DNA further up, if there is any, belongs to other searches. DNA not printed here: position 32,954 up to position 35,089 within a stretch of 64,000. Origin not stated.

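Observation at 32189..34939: Orphan membrane T4CP-like ATPase coupled to an HtpX-like M48 protease in a prophage cargo slot: candidate undescribed defence/exclusion module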

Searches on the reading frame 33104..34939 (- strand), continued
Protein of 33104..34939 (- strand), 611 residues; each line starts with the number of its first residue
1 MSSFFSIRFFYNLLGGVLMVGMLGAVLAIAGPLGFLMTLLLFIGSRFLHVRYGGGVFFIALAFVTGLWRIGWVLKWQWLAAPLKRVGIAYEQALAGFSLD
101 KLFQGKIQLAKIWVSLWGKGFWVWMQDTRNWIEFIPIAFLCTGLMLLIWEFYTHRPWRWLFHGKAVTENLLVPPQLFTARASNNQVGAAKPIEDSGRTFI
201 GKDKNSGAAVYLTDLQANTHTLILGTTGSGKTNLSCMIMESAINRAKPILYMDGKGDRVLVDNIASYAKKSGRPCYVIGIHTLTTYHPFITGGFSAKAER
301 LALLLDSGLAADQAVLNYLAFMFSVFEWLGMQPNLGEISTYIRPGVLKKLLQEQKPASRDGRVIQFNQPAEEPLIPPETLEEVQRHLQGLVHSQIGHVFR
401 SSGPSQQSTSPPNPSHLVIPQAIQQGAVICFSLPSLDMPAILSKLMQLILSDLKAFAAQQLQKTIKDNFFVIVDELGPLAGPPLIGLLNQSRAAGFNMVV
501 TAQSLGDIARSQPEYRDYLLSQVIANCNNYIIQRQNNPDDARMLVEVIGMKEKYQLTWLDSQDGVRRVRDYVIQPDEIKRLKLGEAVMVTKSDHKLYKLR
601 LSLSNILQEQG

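Call 33: find_related_loci(query=A2, collection=genome_contigs, flank=8000)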
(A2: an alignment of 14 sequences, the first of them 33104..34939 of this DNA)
Query A2 (611 aa) in genome_contigs; peptide patterns used: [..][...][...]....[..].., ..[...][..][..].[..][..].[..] (x = any residue, [..] = any of these).
600 stretches matched a pattern (row limit reached: there are more); 81 encode a relative of the query (tblastn E <= 1e-3); the best 80 are kept; 79 distinct loci.
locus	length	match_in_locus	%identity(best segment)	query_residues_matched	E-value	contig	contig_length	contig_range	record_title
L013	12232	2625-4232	31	53-606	2e-75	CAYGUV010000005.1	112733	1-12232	MAG TPA_asm: uncultured Micavibrio sp. isolate ERP117304_co2_105 genome assembly, contig: NODE_175_length_112733_cov_23.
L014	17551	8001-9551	32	78-606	2e-76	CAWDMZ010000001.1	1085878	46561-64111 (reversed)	MAG: uncultured Alphaproteobacteria bacterium isolate MFD03250.bin.3.33 genome assembly, contig: contig_15545, whole gen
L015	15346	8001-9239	35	190-606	5e-74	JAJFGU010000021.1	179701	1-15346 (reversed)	MAG: Alphaproteobacteria bacterium isolate OFTM66 OFTM66_20, whole genome shotgun sequence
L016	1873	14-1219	36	193-601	3e-76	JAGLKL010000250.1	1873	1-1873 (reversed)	MAG: Alphaproteobacteria bacterium isolate RS_4_32 ROV157_4.bin.32.fa_250, whole genome shotgun sequence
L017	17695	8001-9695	30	26-609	5e-70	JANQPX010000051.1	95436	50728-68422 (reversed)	MAG: Geminicoccaceae bacterium isolate IP29b_bin.180 k99_2115395, whole genome shotgun sequence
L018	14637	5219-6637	32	124-606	3e-70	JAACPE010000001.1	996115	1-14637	MAG: Alphaproteobacteria bacterium isolate CG_2015-02_44_15 CG_2015-02_curated_scaffold_0, whole genome shotgun sequence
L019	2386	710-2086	33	129-601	4e-71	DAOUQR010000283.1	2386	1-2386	MAG TPA_asm: Pseudomonadota bacterium isolate CSMAG_131 CSMAG_131_k141_3400822_length_2386_cov_8.0000, whole genome shot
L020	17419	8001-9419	31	124-606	6e-69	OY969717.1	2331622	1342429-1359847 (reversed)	MAG: uncultured Alphaproteobacteria bacterium isolate MFD03250.bin.1.16 genome assembly, chromosome: 1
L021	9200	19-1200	34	210-606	2e-67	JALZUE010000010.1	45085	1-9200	MAG: Alteromonadaceae bacterium isolate g1_MAG_00003 g1_MAG_00003_000000000010, whole genome shotgun sequence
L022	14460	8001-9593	31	59-591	1e-66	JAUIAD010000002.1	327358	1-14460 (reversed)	MAG: Gammaproteobacteria bacterium isolate 5_bin.3 NODE_36_length_327358_cov_7.061962, whole genome shotgun sequence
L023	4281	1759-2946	32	200-606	5e-60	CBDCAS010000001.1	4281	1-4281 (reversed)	MAG: Coxiellaceae bacterium isolate 393ab743-987d-4544-b307-3c1bcb44e000 genome assembly, contig: contig_1, whole genome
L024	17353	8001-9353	32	135-599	2e-59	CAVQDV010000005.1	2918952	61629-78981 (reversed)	MAG: uncultured Gammaproteobacteria bacterium isolate MFD02248.bin.1.208 genome assembly, contig: contig_6698, whole gen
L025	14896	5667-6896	31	183-604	1e-57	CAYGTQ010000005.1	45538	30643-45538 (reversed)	MAG TPA_asm: uncultured Legionellales bacterium isolate ERP117304_co2_193 genome assembly, contig: NODE_707_length_45538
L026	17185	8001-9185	31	198-606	2e-51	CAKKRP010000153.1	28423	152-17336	Gammaproteobacteria bacterium isolate Hainich-H32-bin001-1 genome assembly, contig: H32-bin001_1_Hain_H32_02um_R1_718_le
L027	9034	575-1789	34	177-592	1e-69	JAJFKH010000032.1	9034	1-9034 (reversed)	MAG: Gammaproteobacteria bacterium isolate OFTM143 OFTM143_31, whole genome shotgun sequence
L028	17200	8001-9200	27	182-591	6e-33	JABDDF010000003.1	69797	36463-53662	MAG: Gammaproteobacteria bacterium isolate BWMinHeated_Nextera58_MAG3 3300020854.a:Ga0207126_1006, whole genome shotgun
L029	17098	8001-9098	29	220-592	1e-32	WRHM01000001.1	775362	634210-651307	MAG: Oscillospiraceae bacterium isolate Nt197P3bin116 Ga0082212_10000002, whole genome shotgun sequence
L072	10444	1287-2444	27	193-591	7e-36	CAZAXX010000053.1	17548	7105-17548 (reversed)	MAG TPA_asm: uncultured Coxiellaceae bacterium isolate SRP200132_co1_192 genome assembly, contig: NODE_5577_length_17548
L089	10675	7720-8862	25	210-591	2e-23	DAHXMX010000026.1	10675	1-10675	MAG TPA_asm: Neisseriaceae bacterium isolate clean1628 NODE_26_length_10675_cov_3.329307, whole genome shotgun sequence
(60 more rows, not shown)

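Call 38: search_protein_families(library=pfam, proteins=[L013:1834-2463:+, L014:7153-7782:+, L022:7200-7862:+, L003:9284-9895:+, L025:4736-5365:+, L029:7121-7786:+, L006:4892-5515:+, L014:5461-6708:+, L013:4232-4786:+, L021:1200-2276:+], max_evalue=0.05)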
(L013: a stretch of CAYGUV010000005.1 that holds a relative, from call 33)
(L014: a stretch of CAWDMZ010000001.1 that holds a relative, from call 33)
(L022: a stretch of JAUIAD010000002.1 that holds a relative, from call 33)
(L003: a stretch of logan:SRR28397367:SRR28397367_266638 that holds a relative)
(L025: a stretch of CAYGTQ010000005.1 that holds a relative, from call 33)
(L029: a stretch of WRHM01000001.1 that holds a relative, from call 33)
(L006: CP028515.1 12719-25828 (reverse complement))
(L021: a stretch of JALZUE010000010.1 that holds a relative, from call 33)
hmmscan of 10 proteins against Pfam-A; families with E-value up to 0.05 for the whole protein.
L013:1834-2463:+ (209 aa): 2 families
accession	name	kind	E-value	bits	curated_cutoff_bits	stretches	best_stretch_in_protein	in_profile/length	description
PF13814.12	Replic_Relax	-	0.01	16.4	25.3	1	11-68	1-66/191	Replication-relaxation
PF21984.2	DnaD_N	-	0.021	15.4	27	0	15-53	31-69/101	DnaD N-terminal domain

L014:7153-7782:+ (209 aa): 3 families
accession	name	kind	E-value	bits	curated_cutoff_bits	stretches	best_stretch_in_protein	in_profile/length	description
PF13814.12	Replic_Relax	-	0.0069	16.9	25.3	1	11-68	1-66/191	Replication-relaxation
PF21984.2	DnaD_N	-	0.009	16.6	27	1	15-53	31-69/101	DnaD N-terminal domain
PF01047.28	MarR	-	0.048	14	24.6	0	9-53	7-51/59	MarR family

L022:7200-7862:+ (220 aa): 0 families

L003:9284-9895:+ (203 aa): 1 family
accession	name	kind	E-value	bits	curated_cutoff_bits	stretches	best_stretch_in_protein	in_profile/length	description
PF13601.12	HTH_34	-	0.013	16.1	27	1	11-75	6-72/80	Winged helix DNA-binding domain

L025:4736-5365:+ (209 aa): 3 families
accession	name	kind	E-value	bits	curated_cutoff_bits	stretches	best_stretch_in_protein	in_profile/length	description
PF13814.12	Replic_Relax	-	0.0022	18.6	25.3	1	11-147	1-157/191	Replication-relaxation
PF13601.12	HTH_34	-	0.0056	17.3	27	1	38-81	33-78/80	Winged helix DNA-binding domain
PF13463.12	HTH_27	-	0.014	16.1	22.2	1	3-68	1-68/68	Winged helix DNA-binding domain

L029:7121-7786:+ (221 aa): 2 families
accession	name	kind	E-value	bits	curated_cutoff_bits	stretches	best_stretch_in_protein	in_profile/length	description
PF13814.12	Replic_Relax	-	3e-06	27.9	25.3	1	11-169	1-169/191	Replication-relaxation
PF09202.17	Rio2_N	-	0.028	15.2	27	0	3-57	4-61/82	Rio2, N-terminal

L006:4892-5515:+ (207 aa): 8 families
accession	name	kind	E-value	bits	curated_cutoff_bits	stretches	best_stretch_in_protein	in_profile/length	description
PF12802.13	MarR_2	-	0.0001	22.8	27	1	5-54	3-53/61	MarR family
PF01978.25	TrmB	-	0.00036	20.8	25.6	1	18-66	19-64/68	Sugar-specific transcriptional regulator TrmB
PF01047.28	MarR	-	0.0037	17.6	24.6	1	5-51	1-47/59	MarR family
PF13814.12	Replic_Relax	-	0.0049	17.4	25.3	1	14-82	2-89/191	Replication-relaxation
PF25212.1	HVO_A0114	-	0.0093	16.2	27.6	0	5-54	20-69/84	HVO_A0114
PF13545.12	HTH_Crp_2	-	0.029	14.8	27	0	23-52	24-53/70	Crp-like helix-turn-helix domain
PF08279.18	HTH_11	-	0.036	14.4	25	0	13-52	6-46/55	HTH domain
PF13730.12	HTH_36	-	0.036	14.3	25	0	4-51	2-55/55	Helix-turn-helix domain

L014:5461-6708:+ (415 aa): 3 families
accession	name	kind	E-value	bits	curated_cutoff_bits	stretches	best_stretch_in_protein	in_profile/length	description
PF13102.12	Phage_int_SAM_5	-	0.0016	19.2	22.3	1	104-181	30-91/98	Phage integrase SAM-like domain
PF00589.27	Phage_integrase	-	0.012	15.8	27.1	1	204-386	7-165/172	Phage integrase family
PF14659.12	Phage_int_SAM_3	-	0.024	15.3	22.6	0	70-127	1-54/58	Phage integrase, N-terminal SAM-like domain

L013:4232-4786:+ (184 aa): 0 families

L021:1200-2276:+ (358 aa): 0 families

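Call 48: search_solved_structures(query=A2, max_evalue=0.01, show_alignments=1)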
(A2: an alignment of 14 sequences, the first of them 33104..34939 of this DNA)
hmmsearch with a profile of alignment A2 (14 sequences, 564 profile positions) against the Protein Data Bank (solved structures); distinct sequences matched with E-value up to 0.01: 15.
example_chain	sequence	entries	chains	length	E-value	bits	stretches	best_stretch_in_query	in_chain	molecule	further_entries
6sz9_A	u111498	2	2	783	7.9e-21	77.7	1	157-242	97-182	IcmO (DotL)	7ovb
8yho_A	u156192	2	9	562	5.1e-07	32.1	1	463-506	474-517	DUF87 domain-containing protein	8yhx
11kk_A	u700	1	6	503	1.8e-06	30.3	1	183-227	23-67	HerA like helicase YjgR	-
8xau_A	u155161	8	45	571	1.9e-05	27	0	186-214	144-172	ATP-binding protein | HerA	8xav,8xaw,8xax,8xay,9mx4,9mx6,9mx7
2iuu_A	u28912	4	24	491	3.2e-05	26.2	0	168-216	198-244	DNA TRANSLOCASE FTSK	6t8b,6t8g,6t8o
2iut_A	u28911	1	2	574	4.9e-05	25.6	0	168-216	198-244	DNA TRANSLOCASE FTSK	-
7np7_C1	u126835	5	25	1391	0.00026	23.2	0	188-211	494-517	ESX-5 secretion system protein EccC5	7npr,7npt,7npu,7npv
2ius_A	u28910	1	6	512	0.00044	22.4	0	164-216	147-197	DNA TRANSLOCASE FTSK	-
4nh0_A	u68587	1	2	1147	0.0018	20.4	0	158-221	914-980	Cell divisionFtsK/SpoIIIE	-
8zn7_D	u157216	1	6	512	0.0021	20.2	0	188-213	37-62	KaiC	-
7es4_A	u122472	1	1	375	0.0022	20.1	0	168-223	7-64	DNA phosphorothioation-dependent restriction protein DptH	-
9c1m_M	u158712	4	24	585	0.0026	19.9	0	182-211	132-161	ATP-binding protein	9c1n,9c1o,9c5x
7b9f_C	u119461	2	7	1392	0.0049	19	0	423-457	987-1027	EccC5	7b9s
8zn5_B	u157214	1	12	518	0.0058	18.8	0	188-213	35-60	KaiC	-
9qks_G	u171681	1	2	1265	0.0078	18.3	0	157-211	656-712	ESX secretion system protein YukB,Green fluorescent protein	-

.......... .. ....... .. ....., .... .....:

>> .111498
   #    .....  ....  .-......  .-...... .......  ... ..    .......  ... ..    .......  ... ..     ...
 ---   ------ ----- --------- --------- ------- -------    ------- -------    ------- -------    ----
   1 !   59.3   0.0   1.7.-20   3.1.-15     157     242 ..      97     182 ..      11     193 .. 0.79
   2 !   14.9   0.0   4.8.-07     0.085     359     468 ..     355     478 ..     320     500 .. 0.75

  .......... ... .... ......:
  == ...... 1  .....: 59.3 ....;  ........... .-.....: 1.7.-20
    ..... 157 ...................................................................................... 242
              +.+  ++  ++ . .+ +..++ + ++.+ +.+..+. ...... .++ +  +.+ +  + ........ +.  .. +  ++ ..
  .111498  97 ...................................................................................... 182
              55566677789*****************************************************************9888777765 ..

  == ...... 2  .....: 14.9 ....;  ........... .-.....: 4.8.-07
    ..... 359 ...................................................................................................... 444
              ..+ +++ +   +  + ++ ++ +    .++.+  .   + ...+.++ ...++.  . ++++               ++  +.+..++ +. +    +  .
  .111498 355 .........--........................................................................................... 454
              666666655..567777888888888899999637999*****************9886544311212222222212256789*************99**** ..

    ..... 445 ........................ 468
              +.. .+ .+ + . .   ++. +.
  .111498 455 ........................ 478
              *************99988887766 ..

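Call 52: search_protein_families(library=pfam, proteins=[L022:4154-5185:+, L022:5228-6355:+, L022:9583-10407:+, L017:9857-10390:+, L017:10390-12279:+, L024:9582-10058:+, L026:9540-10892:+, L089:8967-10316:+, L028:9629-10846:+, L072:2680-3198:+], max_evalue=0.01)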
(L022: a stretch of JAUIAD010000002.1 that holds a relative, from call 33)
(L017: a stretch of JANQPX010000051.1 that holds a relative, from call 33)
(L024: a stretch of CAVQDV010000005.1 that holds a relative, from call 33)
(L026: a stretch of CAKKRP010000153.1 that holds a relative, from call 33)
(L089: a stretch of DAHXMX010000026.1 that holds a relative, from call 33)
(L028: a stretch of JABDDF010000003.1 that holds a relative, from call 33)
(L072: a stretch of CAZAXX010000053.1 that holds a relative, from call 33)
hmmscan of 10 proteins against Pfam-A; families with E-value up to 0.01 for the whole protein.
L022:4154-5185:+ (343 aa): 1 family
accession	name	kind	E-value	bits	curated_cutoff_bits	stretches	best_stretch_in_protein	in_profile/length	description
PF03524.21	CagX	-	3.5e-47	161.2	34.2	1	112-339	3-197/198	Conjugal transfer protein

L022:5228-6355:+ (375 aa): 1 family
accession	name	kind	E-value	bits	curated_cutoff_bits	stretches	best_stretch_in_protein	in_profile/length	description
PF03743.19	TrbI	-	4.4e-60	203.2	35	1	186-367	1-188/188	Bacterial conjugation TrbI-like protein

L022:9583-10407:+ (274 aa): 0 families

L017:9857-10390:+ (177 aa): 5 families
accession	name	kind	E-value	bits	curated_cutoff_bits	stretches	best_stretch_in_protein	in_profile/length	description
PF08281.18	Sigma70_r4_2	-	5.4e-14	52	25.7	1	110-161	2-53/54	Sigma-70, region 4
PF04545.22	Sigma70_r4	-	3.3e-09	36.6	24.1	1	115-160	1-46/50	Sigma-70, region 4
PF22233.2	PhyR_sigma-like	-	5.2e-06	26.6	27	1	117-159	2-44/50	Response regulator PhyR, sigma-like domain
PF07638.17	Sigma70_ECF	-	1.6e-05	25.3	21.1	1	61-163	81-180/185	ECF sigma factor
PF04542.20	Sigma70_r2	-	0.00093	19.4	24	1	16-79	4-69/71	Sigma-70 region 2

L017:10390-12279:+ (629 aa): 16 families
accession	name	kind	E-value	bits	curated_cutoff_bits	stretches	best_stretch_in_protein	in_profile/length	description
PF11559.13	ADIP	-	1.4e-06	28.9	34.3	0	176-260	49-133/151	Afadin- and alpha -actinin-Binding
PF06156.18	YabA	-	3.6e-06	27.9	30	0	202-265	3-66/103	Initiation control protein YabA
PF25541.1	TBCA_PH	-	9.3e-06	25.8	27.8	1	298-442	5-131/139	PH domain-containing proteins, TBCA domain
PF07889.17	DUF1664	-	1.2e-05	25.8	34.6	1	326-416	30-120/124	Protein of unknown function (DUF1664)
PF07926.17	TPR_MLP1_2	-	8e-05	23.1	36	1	207-296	26-118/129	TPR/MLP1/MLP2-like protein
PF24423.1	OVT1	-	0.00012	22.8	30.9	0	202-258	10-66/100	Major antigen, helical domain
PF06810.17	Phage_scaffold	-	0.00016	22.1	35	0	320-408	31-114/170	Phage capsid assembly scaffolding protein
PF07888.16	CALCOCO1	-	0.00023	20.7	36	1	267-481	59-275/496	Calcium binding and coiled-coil domain (CALCOCO1) like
PF21773.2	ODAD1_CC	-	0.00028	20.5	27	0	330-397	198-265/287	ODAD1 central coiled coil region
PF06008.19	Laminin_I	-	0.0004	20.6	34.6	1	374-486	10-124/259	Laminin Domain I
PF25014.1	NET2A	-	0.00047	20.5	33.1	0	355-421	160-226/235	NET2A-like domain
PF08614.16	ATG16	-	0.001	19.7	33.7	1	235-352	29-159/200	Autophagy protein 16 (ATG16)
PF11932.13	DUF3450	-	0.0013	18.5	32.6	0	192-260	15-83/241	Protein of unknown function (DUF3450)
PF19962.4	EAD9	-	0.0019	18.3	25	0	236-285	7-54/62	Effector-associated domain 9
PF10473.14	CENP-F_leu_zip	-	0.0021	18.6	34.5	0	329-392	16-82/140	Leucine-rich repeats of kinetochore protein Cenp-F/LEK1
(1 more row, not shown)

L024:9582-10058:+ (158 aa): 0 families

L026:9540-10892:+ (450 aa): 0 families

L089:8967-10316:+ (449 aa): 12 families
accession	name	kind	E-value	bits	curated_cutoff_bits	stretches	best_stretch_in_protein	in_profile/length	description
PF12631.12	MnmE_helical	-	3e-55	188.1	40.1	1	122-446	1-211/211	MnmE helical domain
PF10396.14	TrmE_N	-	1.2e-38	132.3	29.8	1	5-119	1-117/117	GTP-binding protein TrmE N-terminus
PF01926.29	MMR_HSR1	-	1.1e-26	93.6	21.9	1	217-331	1-113/113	50S ribosome-binding GTPase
PF02421.24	FeoB_N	-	2.7e-12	46.9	27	1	217-368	2-154/156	Ferrous iron transport protein B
PF00071.28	Ras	-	9.8e-09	35.4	21.6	1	218-372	2-158/162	Ras family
PF00009.33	GTP_EFTU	-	1e-08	35.4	26.5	1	248-372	54-184/188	Elongation factor Tu GTP binding domain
PF08477.19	Roc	-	9.9e-08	32.7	27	1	218-333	2-119/119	Ras of Complex, Roc, domain of DAPkinase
PF16897.10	MMR_HSR1_Xtn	-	2e-07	31.4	35.2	1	298-375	32-105/106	C-terminal region of MMR_HSR1 domain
PF03193.22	RsgA_GTPase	-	3e-06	27.6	30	1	216-248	107-139/174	RsgA GTPase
PF00350.29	Dynamin_N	-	2.1e-05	25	27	1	218-254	1-36/168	Dynamin family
PF04548.22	AIG1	-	2.5e-05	24.2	27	1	217-402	2-185/212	AIG1 family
PF10662.15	PduV-EutP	-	0.0027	17.9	21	0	217-370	3-141/143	Ethanolamine utilisation - propanediol utilisation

L028:9629-10846:+ (405 aa): 2 families
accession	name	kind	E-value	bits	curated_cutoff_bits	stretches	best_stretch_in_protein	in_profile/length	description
PF13365.12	Trypsin_2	-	1.5e-24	87.8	27.6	1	64-189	1-144/144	Trypsin-like peptidase domain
PF00089.32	Trypsin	-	9e-05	22.8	20.6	1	104-211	86-216/220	Trypsin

L072:2680-3198:+ (172 aa): 1 family
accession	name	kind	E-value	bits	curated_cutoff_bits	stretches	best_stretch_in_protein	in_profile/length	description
PF07275.16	ArdA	-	6e-42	144.3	27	1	8-160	1-149/155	Antirestriction protein (ArdA)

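Call 61: predict_structure(alignment_id=A2)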
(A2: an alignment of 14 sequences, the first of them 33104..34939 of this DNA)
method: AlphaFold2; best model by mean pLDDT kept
length: 611 residues; sequences in the alignment: 14
mean_pLDDT: 75.1   pTM: 0.59
mean pLDDT of the five models: 75.1, 74.1, 69.0, 68.1, 67.1
residues with pLDDT >= 90: 57; 70-90: 400; 50-70: 84; < 50: 70
segments of 3 or more residues with pLDDT < 50: 1-5, 158-193, 358-372, 403-414
pLDDT, mean of each block of 10 residues (from residue 1): 48 73 80 83 83 84 78 62 73 69 69 69 71 82 86 59 37 34 33 66 88 85 88 91 90 85 90 84 76 81 72 82 85 83 80 59 41 67 84 73 40 61 87 71 80 84 81 80 82 88 85 81 88 89 84 71 72 86 90 86 77 36
secondary structure, 60 per line:
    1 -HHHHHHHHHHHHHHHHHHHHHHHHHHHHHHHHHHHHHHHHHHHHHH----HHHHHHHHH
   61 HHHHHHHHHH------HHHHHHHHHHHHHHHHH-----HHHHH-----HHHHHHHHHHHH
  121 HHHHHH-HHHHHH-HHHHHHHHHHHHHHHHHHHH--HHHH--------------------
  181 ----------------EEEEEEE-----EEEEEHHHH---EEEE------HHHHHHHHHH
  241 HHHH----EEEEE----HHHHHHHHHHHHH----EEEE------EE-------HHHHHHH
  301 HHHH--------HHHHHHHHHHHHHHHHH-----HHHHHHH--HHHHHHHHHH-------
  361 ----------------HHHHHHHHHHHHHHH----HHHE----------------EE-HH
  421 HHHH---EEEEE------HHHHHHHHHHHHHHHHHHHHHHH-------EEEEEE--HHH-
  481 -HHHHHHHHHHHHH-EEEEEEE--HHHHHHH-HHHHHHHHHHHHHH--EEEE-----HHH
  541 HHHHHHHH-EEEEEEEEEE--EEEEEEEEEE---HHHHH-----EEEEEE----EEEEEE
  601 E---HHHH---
elements in order: H2-47 H52-70 H77-93 H99-103 H109-126 H128-133 H135-154 H157-160 E197-203 E209-213 H214-217 E221-224 H231-244 E249-253 H258-270 E275-278 H294-304 H313-329 H335-341 H344-353 H377-391 H419-424 E428-432 H439-461 E469-474 H482-494 E496-502 H505-511 H513-526 E529-532 H538-548 E550-559 E562-571 H575-579 E585-590 E595-601 H605-608
